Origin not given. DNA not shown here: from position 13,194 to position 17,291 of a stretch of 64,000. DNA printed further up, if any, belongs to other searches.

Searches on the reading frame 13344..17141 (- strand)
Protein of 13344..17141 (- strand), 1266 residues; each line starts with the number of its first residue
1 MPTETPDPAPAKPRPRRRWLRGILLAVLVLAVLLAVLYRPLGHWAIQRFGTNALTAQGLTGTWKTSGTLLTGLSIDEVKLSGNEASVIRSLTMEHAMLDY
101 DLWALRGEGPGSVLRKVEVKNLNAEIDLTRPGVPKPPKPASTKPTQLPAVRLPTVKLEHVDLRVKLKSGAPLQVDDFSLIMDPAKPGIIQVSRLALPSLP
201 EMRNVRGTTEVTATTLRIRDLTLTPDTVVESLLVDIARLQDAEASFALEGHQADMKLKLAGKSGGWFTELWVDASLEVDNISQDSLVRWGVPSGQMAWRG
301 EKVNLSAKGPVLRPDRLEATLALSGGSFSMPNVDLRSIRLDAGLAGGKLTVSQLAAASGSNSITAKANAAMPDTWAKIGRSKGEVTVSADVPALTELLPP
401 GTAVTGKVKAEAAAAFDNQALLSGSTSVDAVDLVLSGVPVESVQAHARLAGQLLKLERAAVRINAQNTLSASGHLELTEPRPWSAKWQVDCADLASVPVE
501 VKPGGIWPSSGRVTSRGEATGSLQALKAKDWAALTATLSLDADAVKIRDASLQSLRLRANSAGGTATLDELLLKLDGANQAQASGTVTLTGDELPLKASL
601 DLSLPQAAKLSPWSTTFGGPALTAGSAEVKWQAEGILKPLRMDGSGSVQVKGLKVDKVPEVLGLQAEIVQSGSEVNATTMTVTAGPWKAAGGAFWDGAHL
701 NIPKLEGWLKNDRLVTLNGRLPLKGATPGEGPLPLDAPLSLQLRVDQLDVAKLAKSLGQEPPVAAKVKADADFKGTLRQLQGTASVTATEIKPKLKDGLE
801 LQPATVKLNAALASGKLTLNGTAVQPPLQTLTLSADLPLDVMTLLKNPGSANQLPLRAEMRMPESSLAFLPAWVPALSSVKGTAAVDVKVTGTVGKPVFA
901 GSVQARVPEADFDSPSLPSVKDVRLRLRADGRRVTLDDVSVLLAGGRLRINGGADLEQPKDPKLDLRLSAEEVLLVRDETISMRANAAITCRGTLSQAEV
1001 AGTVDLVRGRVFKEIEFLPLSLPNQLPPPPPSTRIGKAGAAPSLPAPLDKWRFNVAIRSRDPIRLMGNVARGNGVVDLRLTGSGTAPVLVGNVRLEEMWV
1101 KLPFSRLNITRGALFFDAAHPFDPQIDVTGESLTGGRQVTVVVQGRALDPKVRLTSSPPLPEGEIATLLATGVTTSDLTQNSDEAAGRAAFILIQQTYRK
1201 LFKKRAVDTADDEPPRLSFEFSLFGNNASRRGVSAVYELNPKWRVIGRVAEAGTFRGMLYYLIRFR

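Call 20: search_protein_families(library=pfam, proteins=[window:13344-17141:-], max_evalue=0.01)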
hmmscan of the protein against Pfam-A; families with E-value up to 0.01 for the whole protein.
window:13344-17141:- (1266 aa): 1 family
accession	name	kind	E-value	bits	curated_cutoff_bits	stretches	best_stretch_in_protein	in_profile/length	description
PF04357.19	TamB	-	2.2e-32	113.2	22.4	1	944-1196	9-279/381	TamB, inner membrane protein subunit of TAM complex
